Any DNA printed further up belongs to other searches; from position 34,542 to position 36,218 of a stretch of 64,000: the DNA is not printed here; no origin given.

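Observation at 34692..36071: Sulfotransferase fused to a truncated, motif-degenerate CysQ/PAP-phosphatase-like domain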

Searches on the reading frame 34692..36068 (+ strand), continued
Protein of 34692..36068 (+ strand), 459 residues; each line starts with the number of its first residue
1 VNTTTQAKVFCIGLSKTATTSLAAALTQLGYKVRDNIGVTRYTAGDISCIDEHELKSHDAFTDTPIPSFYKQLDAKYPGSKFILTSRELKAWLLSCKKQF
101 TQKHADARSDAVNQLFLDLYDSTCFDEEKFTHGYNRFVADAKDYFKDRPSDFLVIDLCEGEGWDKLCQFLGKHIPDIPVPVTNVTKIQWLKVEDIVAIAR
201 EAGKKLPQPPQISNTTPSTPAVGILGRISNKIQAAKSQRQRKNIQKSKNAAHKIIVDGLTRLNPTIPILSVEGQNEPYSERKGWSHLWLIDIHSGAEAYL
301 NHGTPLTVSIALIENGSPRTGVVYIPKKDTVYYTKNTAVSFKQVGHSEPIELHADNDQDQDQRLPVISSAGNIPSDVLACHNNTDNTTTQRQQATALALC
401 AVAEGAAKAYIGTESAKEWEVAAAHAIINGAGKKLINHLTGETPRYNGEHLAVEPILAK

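Call 8: find_homologous_proteins(query=window:34692-36068:+, max_evalue=0.00001)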
Query window:34692-36068:+ (459 aa): 469 proteins with E <= 0.00001 among 8000 candidates; the best 120 are listed.
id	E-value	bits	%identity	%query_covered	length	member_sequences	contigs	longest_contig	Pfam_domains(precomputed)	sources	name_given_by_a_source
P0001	0.0e+0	1053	100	100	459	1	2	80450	PF00459.31,PF17784.8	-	-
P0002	2.0e-164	566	55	99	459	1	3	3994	PF00459.31,PF17784.8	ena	-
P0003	3.3e-158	545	53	99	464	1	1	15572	PF13469.13,PF00459.31,PF17784.8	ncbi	-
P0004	2.8e-143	496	53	96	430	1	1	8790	PF00459.31,PF17784.8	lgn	-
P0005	1.2e-140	487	50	99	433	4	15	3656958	PF00459.31,PF17784.8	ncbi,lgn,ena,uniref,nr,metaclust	ncbi:hypothetical protein Tel_13585 [Candidatus Tenderia electrophaga]|uniref:Sulfotransferase domai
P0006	1.1e-136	474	49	99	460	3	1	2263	PF00459.31,PF17784.8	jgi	jgi:3'-phosphoadenosine 5'-phosphosulfate (PAPS) 3'-phosphatase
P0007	3.6e-125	436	45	99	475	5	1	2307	PF00459.31,PF17784.8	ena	-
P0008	3.2e-124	433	46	97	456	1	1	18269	PF00459.31,PF17784.8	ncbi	-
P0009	6.4e-124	432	47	98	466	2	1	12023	PF00459.31,PF17784.8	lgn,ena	-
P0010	7.9e-123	428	46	98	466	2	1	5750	PF00459.31,PF17784.8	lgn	-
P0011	1.1e-122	428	45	100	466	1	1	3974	PF00459.31,PF17784.8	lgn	-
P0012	5.3e-122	426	44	99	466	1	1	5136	PF00459.31,PF17784.8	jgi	-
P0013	7.1e-122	425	44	99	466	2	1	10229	PF00459.31,PF17784.8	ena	-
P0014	1.0e-121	425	46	98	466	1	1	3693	PF00459.31,PF17784.8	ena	-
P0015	1.3e-121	424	45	99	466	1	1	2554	PF00459.31,PF17784.8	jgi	-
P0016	1.5e-121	424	44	99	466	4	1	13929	PF00459.31,PF17784.8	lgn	-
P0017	2.1e-121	424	44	99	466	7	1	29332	PF00459.31,PF17784.8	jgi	-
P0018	6.5e-121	422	45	99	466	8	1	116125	PF00459.31,PF17784.8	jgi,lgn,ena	-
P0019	8.0e-121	422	45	98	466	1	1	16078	PF00459.31,PF17784.8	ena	-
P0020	1.2e-120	421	46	99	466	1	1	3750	PF00459.31,PF17784.8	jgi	jgi:3'(2'), 5'-bisphosphate nucleotidase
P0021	1.4e-120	421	44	100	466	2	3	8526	PF00459.31,PF17784.8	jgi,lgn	jgi:3'(2'), 5'-bisphosphate nucleotidase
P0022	3.0e-120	420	46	98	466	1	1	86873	PF00459.31,PF17784.8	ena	-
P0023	6.8e-120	419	44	100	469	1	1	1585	PF00459.31,PF17784.8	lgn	-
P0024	8.0e-120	419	47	99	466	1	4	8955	PF00459.31,PF17784.8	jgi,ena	-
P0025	8.2e-120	419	45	99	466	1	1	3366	PF00459.31,PF17784.8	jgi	jgi:3'(2'),5'-bisphosphate nucleotidase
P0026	1.2e-119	418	45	100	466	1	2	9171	PF00459.31,PF17784.8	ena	-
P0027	4.2e-119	416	45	98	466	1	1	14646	PF00459.31,PF17784.8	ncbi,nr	ncbi:hypothetical protein N9235_02950 [Gammaproteobacteria bacterium]|nr:hypothetical protein [Gamma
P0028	1.2e-118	415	45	98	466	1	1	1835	PF00459.31,PF17784.8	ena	-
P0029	5.2e-118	413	43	98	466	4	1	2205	PF00459.31,PF17784.8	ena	-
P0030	2.2e-117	410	45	98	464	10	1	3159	PF00459.31,PF17784.8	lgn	-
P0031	3.0e-117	410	45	98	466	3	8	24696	PF00459.31,PF17784.8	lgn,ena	-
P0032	1.2e-116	408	45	99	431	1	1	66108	PF00459.31,PF17784.8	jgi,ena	-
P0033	1.2e-116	408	44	99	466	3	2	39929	PF00459.31,PF17784.8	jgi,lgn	jgi:3'(2'), 5'-bisphosphate nucleotidase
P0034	2.5e-116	407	43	99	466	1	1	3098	PF00459.31,PF17784.8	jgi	-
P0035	3.0e-116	407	43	97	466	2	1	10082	PF00459.31,PF17784.8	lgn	-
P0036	3.9e-116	406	43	99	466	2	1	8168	PF00459.31,PF17784.8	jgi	jgi:3'(2'),5'-bisphosphate nucleotidase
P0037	4.9e-116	406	42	100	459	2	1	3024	PF00459.31,PF17784.8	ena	-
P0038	6.4e-116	406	42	99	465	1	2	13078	PF00459.31,PF17784.8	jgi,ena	-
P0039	1.2e-115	405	44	98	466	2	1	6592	PF00459.31,PF17784.8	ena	-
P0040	2.1e-115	404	43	99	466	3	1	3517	PF00459.31,PF17784.8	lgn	-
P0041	4.4e-115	403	44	98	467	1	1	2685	PF00459.31,PF17784.8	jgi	jgi:3'(2'), 5'-bisphosphate nucleotidase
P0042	5.7e-115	403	45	99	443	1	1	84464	PF00459.31,PF17784.8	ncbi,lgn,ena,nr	ncbi:MAG TPA: hypothetical protein ENJ19_03390 [Gammaproteobacteria bacterium]|nr:hypothetical prote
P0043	8.6e-115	402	46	99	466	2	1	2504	PF00459.31,PF17784.8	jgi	jgi:3'(2'), 5'-bisphosphate nucleotidase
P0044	1.3e-114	401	43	99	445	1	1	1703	PF00459.31,PF17784.8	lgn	-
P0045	8.2e-114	399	46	98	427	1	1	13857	PF00459.31,PF17784.8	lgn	-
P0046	1.5e-113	398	42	98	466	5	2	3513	PF00459.31,PF17784.8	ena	-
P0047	1.6e-113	398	44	97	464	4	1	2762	PF00459.31,PF17784.8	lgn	-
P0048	2.6e-113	397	44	97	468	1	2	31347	PF00459.31,PF17784.8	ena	-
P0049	2.7e-113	397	44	100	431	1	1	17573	PF00459.31,PF17784.8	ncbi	-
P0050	3.0e-113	397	42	98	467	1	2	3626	PF00459.31,PF17784.8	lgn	-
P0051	5.6e-113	396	46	97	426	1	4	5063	PF00459.31,PF17784.8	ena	-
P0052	8.8e-113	395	45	100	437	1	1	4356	PF00459.31,PF17784.8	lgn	-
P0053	1.1e-112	395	45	98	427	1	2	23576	PF00459.31,PF17784.8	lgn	-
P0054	1.4e-112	395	46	98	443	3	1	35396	PF00459.31,PF17784.8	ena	-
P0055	1.9e-112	394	44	99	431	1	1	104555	PF00459.31,PF17784.8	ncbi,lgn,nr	ncbi:MAG: inositol monophosphatase family protein [Thiobacillus sp.]|nr:inositol monophosphatase fam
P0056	5.4e-112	393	45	98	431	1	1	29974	PF00459.31,PF17784.8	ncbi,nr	ncbi:MAG TPA: inositol monophosphatase family protein [Gammaproteobacteria bacterium]|nr:inositol mo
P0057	8.9e-112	392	42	99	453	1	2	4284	PF00459.31,PF17784.8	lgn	-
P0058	9.1e-112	392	42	99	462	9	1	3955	PF00459.31,PF17784.8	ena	-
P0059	2.2e-111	391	43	98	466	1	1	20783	PF13469.13,PF00459.31,PF17784.8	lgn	-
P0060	8.1e-111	389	44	99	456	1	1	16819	PF00459.31,PF17784.8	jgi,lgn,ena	-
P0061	8.2e-111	389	43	98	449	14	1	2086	PF00459.31,PF17784.8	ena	-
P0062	1.3e-110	388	42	99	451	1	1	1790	PF00459.31,PF17784.8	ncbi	-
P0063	1.7e-110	388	43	99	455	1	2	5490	PF00459.31,PF17784.8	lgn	-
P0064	3.3e-110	387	43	100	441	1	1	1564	PF00459.31,PF17784.8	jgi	jgi:3'(2'),5'-bisphosphate nucleotidase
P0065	3.8e-110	387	44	98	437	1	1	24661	PF00459.31,PF17784.8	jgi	-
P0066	4.1e-110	387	43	99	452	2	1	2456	PF00459.31,PF17784.8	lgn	-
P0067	5.5e-110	386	44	97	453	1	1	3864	PF00459.31,PF17784.8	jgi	jgi:3'-phosphoadenosine 5'-phosphosulfate (PAPS) 3'-phosphatase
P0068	9.9e-110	385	41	98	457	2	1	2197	PF00459.31,PF17784.8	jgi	jgi:3'-phosphoadenosine 5'-phosphosulfate (PAPS) 3'-phosphatase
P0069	1.4e-109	385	43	97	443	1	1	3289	PF00459.31,PF17784.8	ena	-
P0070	1.6e-109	385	44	97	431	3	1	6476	PF00459.31,PF17784.8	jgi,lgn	jgi:3'-phosphoadenosine 5'-phosphosulfate (PAPS) 3'-phosphatase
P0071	3.2e-109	384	42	97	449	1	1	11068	PF00459.31,PF17784.8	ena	-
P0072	3.7e-109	383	43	98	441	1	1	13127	PF00459.31,PF17784.8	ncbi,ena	-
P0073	4.2e-109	383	44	98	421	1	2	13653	PF00459.31,PF17784.8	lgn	-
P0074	5.2e-109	383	41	98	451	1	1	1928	PF00459.31,PF17784.8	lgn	-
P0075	5.4e-109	383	43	98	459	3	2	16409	PF00459.31,PF17784.8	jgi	jgi:3'-phosphoadenosine 5'-phosphosulfate (PAPS) 3'-phosphatase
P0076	6.3e-109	383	43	99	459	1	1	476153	PF00459.31,PF17784.8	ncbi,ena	-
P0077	6.6e-109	383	44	98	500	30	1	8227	PF00459.31,PF17784.8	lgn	-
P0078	8.4e-109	382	45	99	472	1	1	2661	PF00459.31,PF17784.8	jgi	-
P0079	9.6e-109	382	40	99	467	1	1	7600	PF00459.31,PF17784.8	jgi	jgi:3'-phosphoadenosine 5'-phosphosulfate (PAPS) 3'-phosphatase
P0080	1.1e-108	382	43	97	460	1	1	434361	PF00459.31,PF17784.8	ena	-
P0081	1.2e-108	382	44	98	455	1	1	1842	PF00459.31,PF17784.8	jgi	jgi:3'-phosphoadenosine 5'-phosphosulfate (PAPS) 3'-phosphatase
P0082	1.6e-108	381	45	99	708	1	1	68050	PF00459.31,PF17784.8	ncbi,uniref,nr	ncbi:inositol monophosphatase family protein [Desulfobacula sp.]|uniref:inositol monophosphatase fam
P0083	1.6e-108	381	42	98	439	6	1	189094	PF00459.31,PF17784.8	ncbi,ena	-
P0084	1.9e-108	381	42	98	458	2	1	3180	PF00459.31,PF17784.8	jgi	jgi:3'-phosphoadenosine 5'-phosphosulfate (PAPS) 3'-phosphatase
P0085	2.7e-108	381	43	97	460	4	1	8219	PF00459.31,PF17784.8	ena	-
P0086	3.2e-108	380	43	99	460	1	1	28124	PF00459.31,PF17784.8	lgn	-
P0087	4.7e-108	380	43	96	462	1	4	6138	PF00459.31,PF17784.8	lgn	-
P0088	5.5e-108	380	44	97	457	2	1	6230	PF00459.31,PF17784.8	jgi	-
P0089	6.4e-108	379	42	100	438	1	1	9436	PF00459.31,PF17784.8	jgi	jgi:3'(2'),5'-bisphosphate nucleotidase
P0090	6.8e-108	379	43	97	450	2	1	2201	PF00459.31,PF17784.8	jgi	jgi:3'-phosphoadenosine 5'-phosphosulfate (PAPS) 3'-phosphatase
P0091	7.4e-108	379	42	99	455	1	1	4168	PF13469.13,PF00459.31,PF17784.8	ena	-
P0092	8.9e-108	379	45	97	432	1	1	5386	PF00459.31,PF17784.8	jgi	jgi:3'-phosphoadenosine 5'-phosphosulfate (PAPS) 3'-phosphatase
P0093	1.2e-107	378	44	97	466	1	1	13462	PF00459.31,PF17784.8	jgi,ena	-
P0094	1.2e-107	378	42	98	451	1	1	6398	PF00459.31,PF17784.8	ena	-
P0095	2.3e-107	377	42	98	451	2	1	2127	PF00459.31,PF17784.8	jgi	-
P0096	2.5e-107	377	43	97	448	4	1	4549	PF00459.31,PF17784.8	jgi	jgi:3'(2'),5'-bisphosphate nucleotidase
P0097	3.0e-107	377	44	96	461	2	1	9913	PF00459.31,PF17784.8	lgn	-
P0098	6.0e-107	376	44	98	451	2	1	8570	PF00459.31,PF17784.8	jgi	jgi:3'-phosphoadenosine 5'-phosphosulfate (PAPS) 3'-phosphatase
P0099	9.9e-107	375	45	99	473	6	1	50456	PF00459.31,PF17784.8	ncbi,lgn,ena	-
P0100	1.0e-106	375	43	99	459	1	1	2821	PF00459.31,PF17784.8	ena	-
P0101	1.7e-106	375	41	99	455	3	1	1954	PF00459.31,PF17784.8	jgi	jgi:3'-phosphoadenosine 5'-phosphosulfate (PAPS) 3'-phosphatase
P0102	1.8e-106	375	42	99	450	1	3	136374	PF00459.31,PF17784.8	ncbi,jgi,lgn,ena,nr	ncbi:MAG TPA: inositol monophosphatase family protein [Casimicrobiaceae bacterium]|nr:inositol monop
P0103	1.9e-106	374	42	98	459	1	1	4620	PF00459.31,PF17784.8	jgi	jgi:3'-phosphoadenosine 5'-phosphosulfate (PAPS) 3'-phosphatase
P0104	1.9e-106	374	44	98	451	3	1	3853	PF00459.31,PF17784.8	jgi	jgi:3'-phosphoadenosine 5'-phosphosulfate (PAPS) 3'-phosphatase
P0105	2.7e-106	374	42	99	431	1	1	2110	PF00459.31,PF17784.8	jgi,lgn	jgi:3'-phosphoadenosine 5'-phosphosulfate (PAPS) 3'-phosphatase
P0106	3.1e-106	374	43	97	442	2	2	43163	PF00459.31,PF17784.8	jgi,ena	-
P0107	5.0e-106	373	43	99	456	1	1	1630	PF00459.31,PF17784.8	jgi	-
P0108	6.4e-106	373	42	97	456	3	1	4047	PF00459.31,PF17784.8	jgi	-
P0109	8.7e-106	372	43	98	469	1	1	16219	PF00459.31,PF17784.8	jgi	jgi:3'-phosphoadenosine 5'-phosphosulfate (PAPS) 3'-phosphatase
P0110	8.8e-106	372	43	98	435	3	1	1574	PF00459.31,PF17784.8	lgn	-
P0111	1.1e-105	372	44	96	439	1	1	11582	PF00459.31,PF17784.8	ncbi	-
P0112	1.3e-105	372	42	99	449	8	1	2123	PF00459.31,PF17784.8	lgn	-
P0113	1.7e-105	371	42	99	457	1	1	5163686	PF00459.31,PF17784.8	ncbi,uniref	ncbi:inositol monophosphatase family protein [Methylotuvimicrobium sp. KM1]|uniref:inositol monophos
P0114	2.5e-105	371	43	98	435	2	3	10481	PF00459.31,PF17784.8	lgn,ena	-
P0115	5.3e-105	370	41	98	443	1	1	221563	PF00459.31,PF17784.8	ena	-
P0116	1.0e-104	369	46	79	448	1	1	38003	PF00459.31,PF17784.8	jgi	jgi:hypothetical protein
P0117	1.3e-104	368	43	98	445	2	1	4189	PF00459.31,PF17784.8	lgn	-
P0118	1.7e-104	368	42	91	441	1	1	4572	PF00459.31,PF17784.8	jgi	jgi:3'-phosphoadenosine 5'-phosphosulfate (PAPS) 3'-phosphatase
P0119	3.0e-104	367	41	98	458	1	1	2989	PF00459.31,PF17784.8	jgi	jgi:3'-phosphoadenosine 5'-phosphosulfate (PAPS) 3'-phosphatase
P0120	3.0e-104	367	41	98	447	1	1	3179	PF00459.31,PF17784.8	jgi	jgi:3'-phosphoadenosine 5'-phosphosulfate (PAPS) 3'-phosphatase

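Call 14: find_encoding_contigs(protein=P0005, flank=10000, max_places=2)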
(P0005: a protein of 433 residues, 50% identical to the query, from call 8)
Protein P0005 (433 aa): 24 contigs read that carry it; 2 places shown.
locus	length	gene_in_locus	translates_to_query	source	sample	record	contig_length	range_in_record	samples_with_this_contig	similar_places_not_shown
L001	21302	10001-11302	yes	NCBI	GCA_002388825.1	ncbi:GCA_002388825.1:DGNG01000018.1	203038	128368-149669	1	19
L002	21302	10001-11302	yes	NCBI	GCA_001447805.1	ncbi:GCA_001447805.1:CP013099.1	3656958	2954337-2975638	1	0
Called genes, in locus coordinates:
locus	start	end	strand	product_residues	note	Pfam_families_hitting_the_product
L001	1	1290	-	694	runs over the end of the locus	PF02995:DUF229 (faint), PF00884:Sulfatase, PF01663:Phosphodiest, PF16347:SGSH_C (weak)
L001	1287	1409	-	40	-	-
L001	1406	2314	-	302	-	PF13641:Glyco_tranf_2_3, PF00535:Glycos_transf_2, PF10111:Glyco_tranf_2_2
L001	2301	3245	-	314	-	PF00685:Sulfotransfer_1 (weak), PF13469:Sulfotransfer_3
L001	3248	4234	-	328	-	PF00535:Glycos_transf_2, PF13641:Glyco_tranf_2_3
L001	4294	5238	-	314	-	PF00535:Glycos_transf_2, PF10111:Glyco_tranf_2_2 (weak), PF13641:Glyco_tranf_2_3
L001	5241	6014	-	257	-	PF01522:Polysacc_deac_1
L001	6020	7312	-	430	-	-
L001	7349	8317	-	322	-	PF00535:Glycos_transf_2, PF10111:Glyco_tranf_2_2, PF13641:Glyco_tranf_2_3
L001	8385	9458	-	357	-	PF14307:Glyco_tran_WbsX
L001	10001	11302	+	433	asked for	PF17784:Sulfotransfer_4, PF00459:Inositol_P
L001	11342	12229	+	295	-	PF04230:PS_pyruv_trans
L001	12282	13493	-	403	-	-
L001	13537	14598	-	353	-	-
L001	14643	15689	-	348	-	PF00534:Glycos_transf_1 (weak)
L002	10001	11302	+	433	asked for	PF17784:Sulfotransfer_4, PF00459:Inositol_P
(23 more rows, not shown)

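Call 15: find_encoding_contigs(protein=P0113, flank=10000, max_places=2)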
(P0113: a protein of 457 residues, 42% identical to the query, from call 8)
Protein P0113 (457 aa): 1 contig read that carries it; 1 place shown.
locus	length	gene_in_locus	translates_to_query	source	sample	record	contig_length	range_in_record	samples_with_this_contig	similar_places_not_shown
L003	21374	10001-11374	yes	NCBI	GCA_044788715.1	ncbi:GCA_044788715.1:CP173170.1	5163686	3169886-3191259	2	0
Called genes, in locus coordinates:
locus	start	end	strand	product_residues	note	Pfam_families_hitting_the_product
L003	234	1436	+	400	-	PF00432:Prenyltrans (faint), PF07944:Beta-AFase-like_GH127_cat (weak), PF13243:SQHop_cyclase_C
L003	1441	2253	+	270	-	PF00551:Formyl_trans_N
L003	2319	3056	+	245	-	PF13489:Methyltransf_23, PF13649:Methyltransf_25 (weak)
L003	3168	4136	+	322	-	-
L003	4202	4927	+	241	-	PF13489:Methyltransf_23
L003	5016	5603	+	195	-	PF13431:TPR_17 (faint), PF13181:TPR_8 (faint), PF00515:TPR_1 (faint), PF07719:TPR_2 (faint)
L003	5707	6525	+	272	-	PF01061:ABC2_membrane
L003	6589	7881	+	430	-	PF00005:ABC_tran, PF14524:Wzt_C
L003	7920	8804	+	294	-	PF00685:Sulfotransfer_1, PF13469:Sulfotransfer_3 (weak)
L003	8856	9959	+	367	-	-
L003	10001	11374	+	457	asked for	PF17784:Sulfotransfer_4, PF00459:Inositol_P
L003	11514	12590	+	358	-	PF14307:Glyco_tran_WbsX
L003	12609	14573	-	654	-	-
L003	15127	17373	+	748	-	PF00535:Glycos_transf_2, PF10111:Glyco_tranf_2_2, PF13641:Glyco_tranf_2_3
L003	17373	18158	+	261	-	PF01522:Polysacc_deac_1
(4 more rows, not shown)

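Call 16: find_encoding_contigs(protein=P0001, flank=2000, max_places=2)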
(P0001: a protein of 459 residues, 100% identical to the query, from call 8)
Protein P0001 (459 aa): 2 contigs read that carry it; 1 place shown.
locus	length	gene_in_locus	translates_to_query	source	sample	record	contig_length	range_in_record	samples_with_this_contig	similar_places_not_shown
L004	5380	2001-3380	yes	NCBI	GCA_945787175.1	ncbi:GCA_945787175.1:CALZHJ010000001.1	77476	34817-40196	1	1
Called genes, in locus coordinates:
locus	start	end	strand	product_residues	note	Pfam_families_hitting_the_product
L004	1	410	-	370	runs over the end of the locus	-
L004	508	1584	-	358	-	PF14307:Glyco_tran_WbsX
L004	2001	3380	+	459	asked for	PF17784:Sulfotransfer_4, PF00459:Inositol_P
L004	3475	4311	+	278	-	-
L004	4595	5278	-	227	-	PF03567:Sulfotransfer_2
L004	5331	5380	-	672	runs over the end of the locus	PF13517:FG-GAP_3, PF07593:UnbV_ASPIC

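Call 27: predict_structure(alignment_id=A1)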
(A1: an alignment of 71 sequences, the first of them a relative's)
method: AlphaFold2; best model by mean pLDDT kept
length: 459 residues; sequences in the alignment: 71
mean_pLDDT: 90.0   pTM: 0.87
mean pLDDT of the five models: 90.0, 88.3, 88.1, 87.1, 86.8
residues with pLDDT >= 90: 325; 70-90: 102; 50-70: 30; < 50: 2
segments of 3 or more residues with pLDDT < 50: none
pLDDT, mean of each block of 10 residues (from residue 1): 76 90 95 93 95 95 90 96 93 93 96 95 97 96 97 90 94 92 77 97 91 69 83 88 93 98 95 92 94 79 90 95 97 92 97 72 80 75 60 86 93 93 97 94 95 93
secondary structure, 60 per line:
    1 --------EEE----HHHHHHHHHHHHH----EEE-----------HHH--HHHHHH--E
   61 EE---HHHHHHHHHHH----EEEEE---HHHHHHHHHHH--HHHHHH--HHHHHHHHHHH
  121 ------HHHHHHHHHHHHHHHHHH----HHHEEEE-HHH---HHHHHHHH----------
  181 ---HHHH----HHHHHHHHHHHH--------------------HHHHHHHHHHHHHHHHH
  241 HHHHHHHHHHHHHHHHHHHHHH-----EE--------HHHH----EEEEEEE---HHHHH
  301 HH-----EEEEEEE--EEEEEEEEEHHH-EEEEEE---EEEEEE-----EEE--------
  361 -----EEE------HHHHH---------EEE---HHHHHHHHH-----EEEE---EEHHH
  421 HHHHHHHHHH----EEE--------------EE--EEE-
elements in order: E9-11 H16-28 E33-35 H52-57 E60-62 H66-76 E81-85 H89-99 H102-107 H110-120 H127-144 E152-155 H163-170 H184-187 H192-203 H224-262 H278-281 E286-292 H296-302 E308-314 E317-325 E330-335 E339-344 E350-352 E366-368 H375-379 E389-391 H395-403 E409-412 H418-430 E435-437 E456-458
